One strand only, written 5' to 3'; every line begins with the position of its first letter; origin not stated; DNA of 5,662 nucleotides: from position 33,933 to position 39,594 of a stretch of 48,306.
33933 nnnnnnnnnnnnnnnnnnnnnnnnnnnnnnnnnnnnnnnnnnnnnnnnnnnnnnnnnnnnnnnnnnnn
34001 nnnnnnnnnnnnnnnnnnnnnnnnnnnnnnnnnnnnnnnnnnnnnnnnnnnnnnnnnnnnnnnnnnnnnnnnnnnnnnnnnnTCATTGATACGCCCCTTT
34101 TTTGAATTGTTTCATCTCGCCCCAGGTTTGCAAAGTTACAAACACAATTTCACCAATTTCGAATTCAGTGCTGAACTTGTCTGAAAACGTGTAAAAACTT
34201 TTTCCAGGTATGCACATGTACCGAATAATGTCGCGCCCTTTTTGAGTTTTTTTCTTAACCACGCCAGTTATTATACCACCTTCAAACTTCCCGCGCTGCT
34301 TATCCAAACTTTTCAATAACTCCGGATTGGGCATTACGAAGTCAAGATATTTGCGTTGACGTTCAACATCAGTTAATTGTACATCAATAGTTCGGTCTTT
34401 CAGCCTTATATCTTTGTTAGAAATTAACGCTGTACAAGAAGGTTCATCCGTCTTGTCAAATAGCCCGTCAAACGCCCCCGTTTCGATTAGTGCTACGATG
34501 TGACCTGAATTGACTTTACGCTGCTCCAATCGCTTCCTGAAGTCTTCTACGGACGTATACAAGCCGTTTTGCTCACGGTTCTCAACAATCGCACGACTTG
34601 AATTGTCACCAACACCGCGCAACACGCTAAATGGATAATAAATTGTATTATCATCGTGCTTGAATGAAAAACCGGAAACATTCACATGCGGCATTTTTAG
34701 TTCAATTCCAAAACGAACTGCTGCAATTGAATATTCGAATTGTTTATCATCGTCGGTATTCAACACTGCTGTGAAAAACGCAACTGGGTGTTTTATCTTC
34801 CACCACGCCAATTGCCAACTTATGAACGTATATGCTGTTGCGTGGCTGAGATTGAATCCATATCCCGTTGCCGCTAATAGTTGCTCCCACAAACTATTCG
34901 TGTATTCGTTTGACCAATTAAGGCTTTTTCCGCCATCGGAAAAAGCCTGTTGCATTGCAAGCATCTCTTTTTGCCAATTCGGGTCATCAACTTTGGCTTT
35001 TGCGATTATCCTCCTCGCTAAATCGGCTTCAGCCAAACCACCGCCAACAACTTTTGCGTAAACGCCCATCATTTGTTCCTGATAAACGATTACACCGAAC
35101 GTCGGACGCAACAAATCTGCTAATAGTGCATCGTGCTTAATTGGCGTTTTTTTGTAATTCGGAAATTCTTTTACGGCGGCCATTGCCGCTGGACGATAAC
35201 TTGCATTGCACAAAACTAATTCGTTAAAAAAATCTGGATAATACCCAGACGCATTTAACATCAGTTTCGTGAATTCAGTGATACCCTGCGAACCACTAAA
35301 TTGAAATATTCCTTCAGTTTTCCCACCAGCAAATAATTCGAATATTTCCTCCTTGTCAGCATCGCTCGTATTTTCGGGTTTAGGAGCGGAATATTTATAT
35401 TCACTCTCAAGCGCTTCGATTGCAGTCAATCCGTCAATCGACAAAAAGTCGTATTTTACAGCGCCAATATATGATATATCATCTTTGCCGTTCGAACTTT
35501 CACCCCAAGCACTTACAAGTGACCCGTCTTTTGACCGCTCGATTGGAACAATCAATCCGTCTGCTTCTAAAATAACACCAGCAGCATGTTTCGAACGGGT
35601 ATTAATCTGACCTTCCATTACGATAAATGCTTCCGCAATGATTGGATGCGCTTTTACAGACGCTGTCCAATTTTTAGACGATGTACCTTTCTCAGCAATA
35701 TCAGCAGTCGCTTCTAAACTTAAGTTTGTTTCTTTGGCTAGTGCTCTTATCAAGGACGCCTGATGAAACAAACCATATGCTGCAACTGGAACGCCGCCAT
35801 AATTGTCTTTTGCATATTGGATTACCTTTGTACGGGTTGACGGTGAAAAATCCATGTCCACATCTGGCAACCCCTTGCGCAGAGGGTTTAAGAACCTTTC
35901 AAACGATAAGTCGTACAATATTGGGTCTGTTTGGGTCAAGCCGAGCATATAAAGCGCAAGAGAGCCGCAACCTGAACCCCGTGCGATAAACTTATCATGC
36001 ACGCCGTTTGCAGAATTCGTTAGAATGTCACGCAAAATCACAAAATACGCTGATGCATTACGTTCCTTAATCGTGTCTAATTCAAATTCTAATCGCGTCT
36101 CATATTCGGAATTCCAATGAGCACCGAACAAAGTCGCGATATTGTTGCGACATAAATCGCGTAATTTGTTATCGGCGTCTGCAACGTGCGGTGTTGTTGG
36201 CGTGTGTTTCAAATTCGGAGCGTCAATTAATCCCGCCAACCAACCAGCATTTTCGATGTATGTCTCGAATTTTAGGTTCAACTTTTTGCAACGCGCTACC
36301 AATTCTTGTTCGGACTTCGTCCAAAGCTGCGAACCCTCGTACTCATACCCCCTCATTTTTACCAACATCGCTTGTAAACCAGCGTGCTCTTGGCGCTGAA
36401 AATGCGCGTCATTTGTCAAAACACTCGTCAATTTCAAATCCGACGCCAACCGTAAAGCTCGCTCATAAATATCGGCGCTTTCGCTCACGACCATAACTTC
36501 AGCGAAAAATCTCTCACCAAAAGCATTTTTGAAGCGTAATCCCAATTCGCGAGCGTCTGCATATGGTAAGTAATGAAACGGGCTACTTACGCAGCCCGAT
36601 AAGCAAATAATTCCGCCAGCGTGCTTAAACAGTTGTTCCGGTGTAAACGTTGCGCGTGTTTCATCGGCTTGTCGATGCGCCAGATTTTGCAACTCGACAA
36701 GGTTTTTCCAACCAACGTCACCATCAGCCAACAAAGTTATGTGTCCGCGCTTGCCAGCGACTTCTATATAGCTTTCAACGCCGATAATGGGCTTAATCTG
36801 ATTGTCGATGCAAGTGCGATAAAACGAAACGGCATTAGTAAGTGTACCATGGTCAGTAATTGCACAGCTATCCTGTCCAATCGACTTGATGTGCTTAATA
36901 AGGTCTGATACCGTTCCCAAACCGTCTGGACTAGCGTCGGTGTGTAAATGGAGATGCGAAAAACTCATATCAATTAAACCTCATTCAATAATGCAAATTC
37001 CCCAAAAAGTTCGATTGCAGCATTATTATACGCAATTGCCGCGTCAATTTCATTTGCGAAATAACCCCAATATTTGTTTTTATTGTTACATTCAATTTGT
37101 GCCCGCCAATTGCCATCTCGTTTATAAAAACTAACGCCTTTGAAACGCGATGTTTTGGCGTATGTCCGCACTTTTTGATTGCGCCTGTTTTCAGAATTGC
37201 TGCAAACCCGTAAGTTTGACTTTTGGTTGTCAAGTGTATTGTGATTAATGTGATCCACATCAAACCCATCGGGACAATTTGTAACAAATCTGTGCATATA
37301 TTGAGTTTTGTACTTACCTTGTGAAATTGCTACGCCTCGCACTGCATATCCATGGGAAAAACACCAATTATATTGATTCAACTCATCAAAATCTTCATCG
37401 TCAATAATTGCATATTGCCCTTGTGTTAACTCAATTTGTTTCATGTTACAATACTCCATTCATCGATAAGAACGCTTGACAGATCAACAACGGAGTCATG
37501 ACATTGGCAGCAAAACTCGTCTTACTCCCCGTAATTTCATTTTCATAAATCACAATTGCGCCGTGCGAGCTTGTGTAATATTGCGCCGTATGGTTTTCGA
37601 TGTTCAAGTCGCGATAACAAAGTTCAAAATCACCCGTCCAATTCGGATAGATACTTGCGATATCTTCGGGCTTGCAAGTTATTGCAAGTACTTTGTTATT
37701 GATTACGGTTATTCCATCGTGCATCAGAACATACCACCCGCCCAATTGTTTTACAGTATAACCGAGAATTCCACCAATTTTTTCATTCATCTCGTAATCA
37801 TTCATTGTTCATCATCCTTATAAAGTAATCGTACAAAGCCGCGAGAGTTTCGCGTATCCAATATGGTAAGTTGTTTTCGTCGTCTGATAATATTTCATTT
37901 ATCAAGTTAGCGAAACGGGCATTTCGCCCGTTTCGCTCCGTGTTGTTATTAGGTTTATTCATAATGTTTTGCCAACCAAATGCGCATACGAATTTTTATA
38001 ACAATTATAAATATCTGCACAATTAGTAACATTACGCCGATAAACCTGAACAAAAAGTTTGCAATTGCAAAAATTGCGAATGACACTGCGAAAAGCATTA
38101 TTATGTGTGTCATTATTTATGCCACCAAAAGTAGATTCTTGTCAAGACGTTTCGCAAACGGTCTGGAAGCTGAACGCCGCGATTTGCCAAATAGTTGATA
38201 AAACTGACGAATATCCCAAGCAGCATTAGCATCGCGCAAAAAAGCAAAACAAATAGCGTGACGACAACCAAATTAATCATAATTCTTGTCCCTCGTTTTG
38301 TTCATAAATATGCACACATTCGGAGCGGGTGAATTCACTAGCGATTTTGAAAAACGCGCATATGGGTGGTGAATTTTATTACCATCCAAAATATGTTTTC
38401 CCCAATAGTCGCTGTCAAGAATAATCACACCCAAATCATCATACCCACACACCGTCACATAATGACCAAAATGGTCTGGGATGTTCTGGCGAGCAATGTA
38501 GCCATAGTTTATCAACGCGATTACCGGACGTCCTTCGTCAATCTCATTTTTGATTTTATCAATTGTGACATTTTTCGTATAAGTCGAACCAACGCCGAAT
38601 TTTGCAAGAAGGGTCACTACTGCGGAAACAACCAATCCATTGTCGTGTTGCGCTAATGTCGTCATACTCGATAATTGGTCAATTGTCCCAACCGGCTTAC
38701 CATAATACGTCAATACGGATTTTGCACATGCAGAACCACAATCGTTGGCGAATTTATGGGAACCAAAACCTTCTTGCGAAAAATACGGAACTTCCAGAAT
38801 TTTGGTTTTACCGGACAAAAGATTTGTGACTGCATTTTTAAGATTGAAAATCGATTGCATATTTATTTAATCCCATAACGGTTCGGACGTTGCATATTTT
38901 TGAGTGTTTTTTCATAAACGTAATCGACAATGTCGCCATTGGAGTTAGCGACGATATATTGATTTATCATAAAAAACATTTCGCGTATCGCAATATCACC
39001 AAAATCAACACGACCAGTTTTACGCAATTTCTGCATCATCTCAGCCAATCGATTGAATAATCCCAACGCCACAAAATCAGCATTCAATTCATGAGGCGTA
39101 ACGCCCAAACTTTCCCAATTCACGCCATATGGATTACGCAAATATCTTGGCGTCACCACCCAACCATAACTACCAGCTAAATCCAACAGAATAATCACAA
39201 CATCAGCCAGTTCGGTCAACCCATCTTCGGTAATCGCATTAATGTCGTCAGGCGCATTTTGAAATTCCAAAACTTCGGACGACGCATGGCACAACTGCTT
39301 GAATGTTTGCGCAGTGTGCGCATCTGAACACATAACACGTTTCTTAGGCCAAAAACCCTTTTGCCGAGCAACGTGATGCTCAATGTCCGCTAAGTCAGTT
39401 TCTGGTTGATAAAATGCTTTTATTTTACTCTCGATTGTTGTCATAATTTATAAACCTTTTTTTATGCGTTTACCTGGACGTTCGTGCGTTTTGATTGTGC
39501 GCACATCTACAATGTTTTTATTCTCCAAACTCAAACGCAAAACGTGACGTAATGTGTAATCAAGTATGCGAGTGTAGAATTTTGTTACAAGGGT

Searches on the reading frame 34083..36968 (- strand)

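Call 36: search_protein_families(library=phrogs, proteins=[window:34083-36968:-], max_evalue=0.001)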
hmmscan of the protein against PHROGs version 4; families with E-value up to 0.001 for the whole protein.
window:34083-36968:- (961 aa): 9 families
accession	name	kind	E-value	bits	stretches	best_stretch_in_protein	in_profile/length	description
phrog_405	-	DNA, RNA and nucleotide metabolism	3.3e-187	625.7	1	1-857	42-945/1190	DNA polymerase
phrog_11165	-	DNA, RNA and nucleotide metabolism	1.9e-66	225.6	1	286-819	37-596/782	DNA polymerase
phrog_12219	-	DNA, RNA and nucleotide metabolism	3.9e-61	208.3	1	367-862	1-548/823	DNA polymerase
phrog_7513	-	unknown function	3.7e-37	129.3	2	1-207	9-244/461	-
phrog_21652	-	DNA, RNA and nucleotide metabolism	2.9e-29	103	1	303-661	7-415/476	DNA polymerase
phrog_13169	-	DNA, RNA and nucleotide metabolism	4.8e-18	66.3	2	285-361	334-410/463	DNA polymerase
phrog_4335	-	unknown function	3.6e-17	63.7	1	688-808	16-139/421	-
phrog_20695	-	DNA, RNA and nucleotide metabolism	1.6e-09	38.1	1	751-840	47-133/440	DNA binding protein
phrog_11127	-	DNA, RNA and nucleotide metabolism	1.5e-05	26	1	287-360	97-170/171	DNA polymerase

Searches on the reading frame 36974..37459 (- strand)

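Call 64: search_protein_families(library=phrogs, proteins=[window:36974-37459:-], max_evalue=0.01)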
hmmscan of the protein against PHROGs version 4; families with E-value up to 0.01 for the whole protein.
window:36974-37459:- (161 aa): 20 families
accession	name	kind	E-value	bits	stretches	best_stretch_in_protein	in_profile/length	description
phrog_99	-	DNA, RNA and nucleotide metabolism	1.7e-38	134.3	1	35-160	146-268/383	HNH endonuclease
phrog_4578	-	DNA, RNA and nucleotide metabolism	1.7e-24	87.2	1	53-156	17-119/130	HNH endonuclease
phrog_3593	-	DNA, RNA and nucleotide metabolism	1.2e-18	68.6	1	36-154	81-199/210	HNH endonuclease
phrog_36769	-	unknown function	2.1e-15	58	1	44-147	233-343/367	-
phrog_374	-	DNA, RNA and nucleotide metabolism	2.8e-14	53.8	1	29-157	312-412/617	HNH endonuclease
phrog_953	-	DNA, RNA and nucleotide metabolism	2.8e-10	41.1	1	102-156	311-366/420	HNH endonuclease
phrog_59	-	DNA, RNA and nucleotide metabolism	1.8e-09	38.5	1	35-113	173-246/423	HNH endonuclease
phrog_959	-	DNA, RNA and nucleotide metabolism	8.5e-07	29.8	1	36-102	42-114/138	HNH endonuclease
phrog_13470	-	DNA, RNA and nucleotide metabolism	2.2e-05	25.6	1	72-148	67-138/152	HNH endonuclease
phrog_15471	-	DNA, RNA and nucleotide metabolism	3.3e-05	24.8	1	20-97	7-82/183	HNH endonuclease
phrog_4590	-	unknown function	4.7e-05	24.8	1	62-96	47-83/100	-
phrog_826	-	DNA, RNA and nucleotide metabolism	5e-05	24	1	57-97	119-160/281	HNH endonuclease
phrog_1492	-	DNA, RNA and nucleotide metabolism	5.4e-05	23.5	1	55-96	119-160/414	HNH endonuclease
phrog_21964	-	DNA, RNA and nucleotide metabolism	0.00025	21.8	1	43-94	154-211/244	HNH endonuclease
phrog_10822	-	DNA, RNA and nucleotide metabolism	0.0011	19.7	1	66-129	119-184/245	HNH endonuclease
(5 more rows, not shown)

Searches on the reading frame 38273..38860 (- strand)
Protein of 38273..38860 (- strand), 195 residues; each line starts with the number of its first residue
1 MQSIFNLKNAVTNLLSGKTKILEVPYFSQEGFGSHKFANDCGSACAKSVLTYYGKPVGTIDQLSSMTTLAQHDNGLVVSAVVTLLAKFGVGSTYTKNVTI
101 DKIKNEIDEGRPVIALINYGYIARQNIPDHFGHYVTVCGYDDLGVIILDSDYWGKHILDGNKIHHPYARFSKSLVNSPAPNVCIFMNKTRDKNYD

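Call 64: search_protein_families(library=phrogs, proteins=[window:38273-38860:-], max_evalue=0.01)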
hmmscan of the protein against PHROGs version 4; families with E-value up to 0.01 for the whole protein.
window:38273-38860:- (195 aa): 3 families
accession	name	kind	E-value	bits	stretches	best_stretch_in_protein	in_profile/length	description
phrog_10051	-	lysis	2.6e-11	44.4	1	16-156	273-414/455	endolysin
phrog_29753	-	unknown function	1.5e-05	25.3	1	83-160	80-149/374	-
phrog_3617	-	unknown function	0.00023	21.4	1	18-151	59-190/405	-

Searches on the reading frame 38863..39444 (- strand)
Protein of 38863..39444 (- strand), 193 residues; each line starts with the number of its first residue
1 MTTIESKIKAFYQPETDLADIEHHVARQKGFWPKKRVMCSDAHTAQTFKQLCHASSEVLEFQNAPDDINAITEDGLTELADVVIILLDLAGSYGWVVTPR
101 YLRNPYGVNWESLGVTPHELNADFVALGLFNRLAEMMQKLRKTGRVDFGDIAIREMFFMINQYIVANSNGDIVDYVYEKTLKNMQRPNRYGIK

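Call 64: search_protein_families(library=phrogs, proteins=[window:38863-39444:-], max_evalue=0.01)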
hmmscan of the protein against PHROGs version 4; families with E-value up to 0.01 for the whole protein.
window:38863-39444:- (193 aa): 2 families
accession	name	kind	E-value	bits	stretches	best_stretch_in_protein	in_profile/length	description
phrog_3301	-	other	0.0026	18.7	0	72-93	121-142/169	pyrophosphatase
phrog_5658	-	other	0.0031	17.8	0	77-187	371-406/421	pyrophosphatase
